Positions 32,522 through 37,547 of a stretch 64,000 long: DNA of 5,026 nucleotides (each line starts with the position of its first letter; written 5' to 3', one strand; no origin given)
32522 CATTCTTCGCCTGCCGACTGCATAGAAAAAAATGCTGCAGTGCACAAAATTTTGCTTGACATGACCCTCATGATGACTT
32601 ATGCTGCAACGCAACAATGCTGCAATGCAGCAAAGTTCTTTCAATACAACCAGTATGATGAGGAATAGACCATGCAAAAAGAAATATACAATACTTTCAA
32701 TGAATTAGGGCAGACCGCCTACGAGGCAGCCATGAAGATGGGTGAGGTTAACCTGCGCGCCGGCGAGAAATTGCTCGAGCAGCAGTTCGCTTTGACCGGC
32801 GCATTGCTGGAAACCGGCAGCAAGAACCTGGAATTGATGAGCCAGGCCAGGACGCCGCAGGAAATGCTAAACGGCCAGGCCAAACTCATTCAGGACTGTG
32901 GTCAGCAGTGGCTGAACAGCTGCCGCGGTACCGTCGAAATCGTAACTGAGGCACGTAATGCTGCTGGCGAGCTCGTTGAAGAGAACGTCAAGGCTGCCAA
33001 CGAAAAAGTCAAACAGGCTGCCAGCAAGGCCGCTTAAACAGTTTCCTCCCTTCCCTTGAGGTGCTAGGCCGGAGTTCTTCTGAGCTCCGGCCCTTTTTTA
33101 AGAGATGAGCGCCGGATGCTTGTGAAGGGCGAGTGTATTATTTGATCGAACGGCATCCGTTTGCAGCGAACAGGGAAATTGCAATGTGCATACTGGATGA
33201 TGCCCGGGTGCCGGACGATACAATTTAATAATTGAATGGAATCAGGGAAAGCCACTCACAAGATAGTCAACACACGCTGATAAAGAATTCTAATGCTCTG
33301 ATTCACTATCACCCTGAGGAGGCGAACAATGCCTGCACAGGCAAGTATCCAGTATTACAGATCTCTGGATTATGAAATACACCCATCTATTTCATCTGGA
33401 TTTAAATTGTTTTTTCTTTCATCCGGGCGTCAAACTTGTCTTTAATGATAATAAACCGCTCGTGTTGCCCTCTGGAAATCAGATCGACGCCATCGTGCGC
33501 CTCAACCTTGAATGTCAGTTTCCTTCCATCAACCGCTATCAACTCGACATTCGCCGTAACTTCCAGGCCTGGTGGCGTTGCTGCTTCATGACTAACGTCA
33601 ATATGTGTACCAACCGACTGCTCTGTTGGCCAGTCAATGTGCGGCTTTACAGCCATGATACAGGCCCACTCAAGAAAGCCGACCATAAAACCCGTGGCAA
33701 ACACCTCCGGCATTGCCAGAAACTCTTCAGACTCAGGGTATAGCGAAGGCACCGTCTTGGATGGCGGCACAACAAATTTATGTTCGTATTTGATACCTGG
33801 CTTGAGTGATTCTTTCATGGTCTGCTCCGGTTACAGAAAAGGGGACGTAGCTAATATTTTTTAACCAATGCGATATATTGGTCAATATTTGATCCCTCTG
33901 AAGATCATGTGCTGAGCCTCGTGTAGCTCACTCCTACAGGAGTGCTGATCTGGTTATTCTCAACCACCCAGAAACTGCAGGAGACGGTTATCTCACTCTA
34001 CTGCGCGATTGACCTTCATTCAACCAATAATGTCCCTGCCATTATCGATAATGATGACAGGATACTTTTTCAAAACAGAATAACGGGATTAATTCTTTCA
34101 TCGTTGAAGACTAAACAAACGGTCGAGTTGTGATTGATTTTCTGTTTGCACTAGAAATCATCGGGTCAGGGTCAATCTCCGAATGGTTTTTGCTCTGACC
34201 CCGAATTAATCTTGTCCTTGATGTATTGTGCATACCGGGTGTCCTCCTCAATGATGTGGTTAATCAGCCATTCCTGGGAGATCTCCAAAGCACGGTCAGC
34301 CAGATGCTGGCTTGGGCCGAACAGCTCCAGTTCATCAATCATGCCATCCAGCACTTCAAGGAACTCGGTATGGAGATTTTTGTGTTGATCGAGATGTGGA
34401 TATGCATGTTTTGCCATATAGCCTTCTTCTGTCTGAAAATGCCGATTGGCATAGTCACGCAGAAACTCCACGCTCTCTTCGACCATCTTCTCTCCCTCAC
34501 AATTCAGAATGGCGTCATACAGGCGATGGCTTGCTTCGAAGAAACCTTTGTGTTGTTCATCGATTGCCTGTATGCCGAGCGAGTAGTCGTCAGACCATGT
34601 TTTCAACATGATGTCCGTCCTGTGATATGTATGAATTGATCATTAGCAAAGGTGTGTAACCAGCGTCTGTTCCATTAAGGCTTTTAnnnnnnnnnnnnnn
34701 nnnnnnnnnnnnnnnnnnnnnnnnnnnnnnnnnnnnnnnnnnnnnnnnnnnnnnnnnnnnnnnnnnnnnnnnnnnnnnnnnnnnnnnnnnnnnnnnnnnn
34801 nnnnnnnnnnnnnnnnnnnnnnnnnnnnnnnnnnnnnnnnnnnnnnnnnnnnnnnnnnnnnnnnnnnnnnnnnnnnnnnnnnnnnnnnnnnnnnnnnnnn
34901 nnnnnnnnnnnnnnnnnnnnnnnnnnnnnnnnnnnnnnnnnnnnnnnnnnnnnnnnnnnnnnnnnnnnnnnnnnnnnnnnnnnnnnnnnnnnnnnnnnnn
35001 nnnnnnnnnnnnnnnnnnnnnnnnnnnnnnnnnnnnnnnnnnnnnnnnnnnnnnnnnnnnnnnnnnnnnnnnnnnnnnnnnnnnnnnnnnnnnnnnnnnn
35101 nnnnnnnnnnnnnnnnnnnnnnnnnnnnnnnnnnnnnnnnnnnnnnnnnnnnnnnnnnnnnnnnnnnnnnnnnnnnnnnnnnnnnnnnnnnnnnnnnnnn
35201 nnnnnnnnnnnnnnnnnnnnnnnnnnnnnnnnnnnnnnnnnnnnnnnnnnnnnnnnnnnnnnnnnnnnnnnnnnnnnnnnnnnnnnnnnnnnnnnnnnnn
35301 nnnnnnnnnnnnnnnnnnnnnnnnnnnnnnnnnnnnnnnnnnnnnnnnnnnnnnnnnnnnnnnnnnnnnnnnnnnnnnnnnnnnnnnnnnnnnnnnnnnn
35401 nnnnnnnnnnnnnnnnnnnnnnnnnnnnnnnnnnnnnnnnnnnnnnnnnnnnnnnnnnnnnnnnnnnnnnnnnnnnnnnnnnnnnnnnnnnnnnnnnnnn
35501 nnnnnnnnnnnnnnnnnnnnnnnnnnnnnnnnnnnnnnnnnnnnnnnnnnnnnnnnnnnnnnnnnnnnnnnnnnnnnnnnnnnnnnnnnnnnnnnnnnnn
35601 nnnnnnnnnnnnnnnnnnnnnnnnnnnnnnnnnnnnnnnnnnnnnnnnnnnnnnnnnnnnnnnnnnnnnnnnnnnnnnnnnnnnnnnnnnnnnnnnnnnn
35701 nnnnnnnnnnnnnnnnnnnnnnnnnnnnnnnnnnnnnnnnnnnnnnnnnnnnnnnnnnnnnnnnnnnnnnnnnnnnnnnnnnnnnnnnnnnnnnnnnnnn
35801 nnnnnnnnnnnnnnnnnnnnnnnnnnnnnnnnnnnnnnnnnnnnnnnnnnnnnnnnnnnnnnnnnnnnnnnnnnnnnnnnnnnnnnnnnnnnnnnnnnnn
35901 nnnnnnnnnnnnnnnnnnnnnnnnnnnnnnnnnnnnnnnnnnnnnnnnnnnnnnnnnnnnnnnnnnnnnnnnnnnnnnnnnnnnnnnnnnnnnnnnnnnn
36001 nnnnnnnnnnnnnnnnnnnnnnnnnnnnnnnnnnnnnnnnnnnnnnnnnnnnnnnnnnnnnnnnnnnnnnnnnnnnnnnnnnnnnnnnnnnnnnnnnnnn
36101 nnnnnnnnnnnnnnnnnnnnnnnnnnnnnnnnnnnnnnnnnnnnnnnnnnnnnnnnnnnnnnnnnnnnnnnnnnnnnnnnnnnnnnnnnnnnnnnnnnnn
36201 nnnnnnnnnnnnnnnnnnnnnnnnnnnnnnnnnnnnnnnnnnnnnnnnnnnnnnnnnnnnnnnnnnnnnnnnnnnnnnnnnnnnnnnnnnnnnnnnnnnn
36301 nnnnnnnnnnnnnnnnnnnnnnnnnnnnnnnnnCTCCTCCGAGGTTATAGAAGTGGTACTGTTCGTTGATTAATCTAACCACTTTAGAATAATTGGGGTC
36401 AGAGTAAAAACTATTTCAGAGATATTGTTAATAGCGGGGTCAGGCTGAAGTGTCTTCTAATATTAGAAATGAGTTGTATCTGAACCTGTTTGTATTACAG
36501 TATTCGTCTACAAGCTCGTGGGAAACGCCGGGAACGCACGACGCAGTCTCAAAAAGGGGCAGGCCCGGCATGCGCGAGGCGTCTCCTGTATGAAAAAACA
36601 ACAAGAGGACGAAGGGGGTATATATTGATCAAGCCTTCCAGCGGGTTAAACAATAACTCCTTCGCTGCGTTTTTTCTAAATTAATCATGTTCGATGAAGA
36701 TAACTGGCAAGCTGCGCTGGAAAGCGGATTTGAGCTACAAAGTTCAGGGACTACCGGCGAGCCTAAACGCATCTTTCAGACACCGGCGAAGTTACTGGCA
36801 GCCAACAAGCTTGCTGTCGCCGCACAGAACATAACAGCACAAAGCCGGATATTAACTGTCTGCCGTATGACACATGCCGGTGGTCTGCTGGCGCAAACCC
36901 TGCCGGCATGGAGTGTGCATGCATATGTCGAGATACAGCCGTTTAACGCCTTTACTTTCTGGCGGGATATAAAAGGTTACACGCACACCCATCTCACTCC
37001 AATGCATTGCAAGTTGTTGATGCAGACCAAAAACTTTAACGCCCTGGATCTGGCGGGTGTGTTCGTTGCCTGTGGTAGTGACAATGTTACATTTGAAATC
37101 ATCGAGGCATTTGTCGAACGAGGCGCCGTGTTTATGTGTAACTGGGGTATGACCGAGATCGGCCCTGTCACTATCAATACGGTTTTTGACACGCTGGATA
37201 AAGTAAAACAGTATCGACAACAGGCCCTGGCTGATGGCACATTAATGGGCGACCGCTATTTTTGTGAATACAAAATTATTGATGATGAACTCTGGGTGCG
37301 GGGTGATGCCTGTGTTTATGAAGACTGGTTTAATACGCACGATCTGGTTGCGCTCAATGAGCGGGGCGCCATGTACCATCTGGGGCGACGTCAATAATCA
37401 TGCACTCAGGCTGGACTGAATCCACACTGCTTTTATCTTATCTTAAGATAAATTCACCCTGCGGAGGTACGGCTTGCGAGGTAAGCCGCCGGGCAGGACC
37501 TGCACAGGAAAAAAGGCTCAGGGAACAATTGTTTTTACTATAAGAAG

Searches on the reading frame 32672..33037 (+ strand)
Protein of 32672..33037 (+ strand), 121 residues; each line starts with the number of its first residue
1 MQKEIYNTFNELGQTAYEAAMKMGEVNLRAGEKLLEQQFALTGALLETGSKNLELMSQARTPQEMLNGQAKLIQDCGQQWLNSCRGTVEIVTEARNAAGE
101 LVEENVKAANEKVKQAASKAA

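Call 89: search_protein_families(library=pfam, proteins=[window:32672-33037:+], max_evalue=0.00001)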
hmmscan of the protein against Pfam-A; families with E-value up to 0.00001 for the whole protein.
window:32672-33037:+ (121 aa): 1 family
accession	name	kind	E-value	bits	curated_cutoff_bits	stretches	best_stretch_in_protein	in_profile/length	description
PF09361.15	Phasin_2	-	1.7e-19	70.3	24.9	1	8-106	2-100/100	Phasin protein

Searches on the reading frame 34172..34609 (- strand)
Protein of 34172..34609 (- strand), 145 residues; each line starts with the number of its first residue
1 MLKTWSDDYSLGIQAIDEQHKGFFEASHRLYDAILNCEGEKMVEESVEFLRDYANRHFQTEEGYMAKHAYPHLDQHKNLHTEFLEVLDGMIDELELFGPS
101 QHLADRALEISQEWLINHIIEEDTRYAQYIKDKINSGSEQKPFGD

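Call 89: search_protein_families(library=pfam, proteins=[window:34172-34609:-], max_evalue=0.00001)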
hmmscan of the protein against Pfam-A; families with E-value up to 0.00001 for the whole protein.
window:34172-34609:- (145 aa): 1 family
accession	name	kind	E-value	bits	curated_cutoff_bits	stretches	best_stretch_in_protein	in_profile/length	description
PF01814.28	Hemerythrin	-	7.5e-12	46.3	25.3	1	12-128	2-125/127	Hemerythrin HHE cation binding domain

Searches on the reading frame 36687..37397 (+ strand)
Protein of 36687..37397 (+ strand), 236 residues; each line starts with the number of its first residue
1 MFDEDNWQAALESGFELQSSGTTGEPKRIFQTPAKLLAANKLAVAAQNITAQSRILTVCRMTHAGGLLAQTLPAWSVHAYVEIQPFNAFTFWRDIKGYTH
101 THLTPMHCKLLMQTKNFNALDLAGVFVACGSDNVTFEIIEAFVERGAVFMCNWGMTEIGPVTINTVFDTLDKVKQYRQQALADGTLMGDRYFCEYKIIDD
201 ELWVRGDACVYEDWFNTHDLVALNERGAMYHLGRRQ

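Call 89: search_protein_families(library=pfam, proteins=[window:36687-37397:+], max_evalue=0.00001)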
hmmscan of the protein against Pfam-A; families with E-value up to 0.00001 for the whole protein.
window:36687-37397:+ (236 aa): 1 family
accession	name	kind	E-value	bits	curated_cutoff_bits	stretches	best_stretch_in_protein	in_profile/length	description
PF00501.34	AMP-binding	-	2.8e-15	56.4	29.9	1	19-201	170-359/384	AMP-binding enzyme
